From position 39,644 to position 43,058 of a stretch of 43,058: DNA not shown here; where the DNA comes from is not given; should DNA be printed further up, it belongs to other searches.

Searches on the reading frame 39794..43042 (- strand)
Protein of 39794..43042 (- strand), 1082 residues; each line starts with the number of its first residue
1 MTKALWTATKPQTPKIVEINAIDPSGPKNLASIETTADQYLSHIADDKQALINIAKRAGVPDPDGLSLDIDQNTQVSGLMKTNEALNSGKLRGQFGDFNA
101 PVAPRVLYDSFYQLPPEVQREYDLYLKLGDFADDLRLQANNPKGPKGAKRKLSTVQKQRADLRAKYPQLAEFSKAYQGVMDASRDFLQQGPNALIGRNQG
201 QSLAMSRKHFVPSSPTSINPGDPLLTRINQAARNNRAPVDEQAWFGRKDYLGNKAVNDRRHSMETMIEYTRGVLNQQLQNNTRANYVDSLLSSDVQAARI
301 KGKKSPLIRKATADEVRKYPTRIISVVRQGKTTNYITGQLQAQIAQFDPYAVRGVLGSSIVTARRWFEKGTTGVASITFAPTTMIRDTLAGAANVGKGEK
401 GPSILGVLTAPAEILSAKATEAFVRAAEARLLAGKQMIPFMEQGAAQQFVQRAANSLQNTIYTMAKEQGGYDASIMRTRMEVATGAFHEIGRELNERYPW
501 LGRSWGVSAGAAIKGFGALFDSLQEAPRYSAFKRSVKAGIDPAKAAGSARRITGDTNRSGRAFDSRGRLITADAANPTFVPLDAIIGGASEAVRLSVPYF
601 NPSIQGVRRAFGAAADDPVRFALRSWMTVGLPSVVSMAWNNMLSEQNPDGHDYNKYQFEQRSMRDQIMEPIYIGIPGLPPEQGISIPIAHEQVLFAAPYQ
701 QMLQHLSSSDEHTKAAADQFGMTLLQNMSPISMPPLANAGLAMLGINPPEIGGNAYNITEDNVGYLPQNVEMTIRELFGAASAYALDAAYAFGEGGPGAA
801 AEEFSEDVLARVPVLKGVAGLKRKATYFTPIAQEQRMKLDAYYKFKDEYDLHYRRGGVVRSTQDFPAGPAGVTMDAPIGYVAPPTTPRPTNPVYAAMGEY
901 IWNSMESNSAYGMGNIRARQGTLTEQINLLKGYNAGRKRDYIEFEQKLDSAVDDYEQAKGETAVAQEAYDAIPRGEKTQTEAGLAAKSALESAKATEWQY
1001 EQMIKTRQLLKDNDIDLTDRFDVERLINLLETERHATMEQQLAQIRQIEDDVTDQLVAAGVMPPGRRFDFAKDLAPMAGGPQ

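Call 10: search_protein_families(library=pfam, proteins=[window:39794-43042:-], max_evalue=0.01)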
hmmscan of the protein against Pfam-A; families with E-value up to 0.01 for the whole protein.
window:39794-43042:- (1082 aa): 1 family
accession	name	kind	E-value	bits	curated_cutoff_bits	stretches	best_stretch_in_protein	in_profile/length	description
PF18857.6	LPD38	-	0.0087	16.6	27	0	683-733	25-81/189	Large polyvalent protein associated domain 38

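Call 24: search_protein_families(library=phrogs, proteins=[window:39794-43042:-], max_evalue=0.01)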
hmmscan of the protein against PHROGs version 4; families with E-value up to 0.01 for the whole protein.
window:39794-43042:- (1082 aa): 0 families
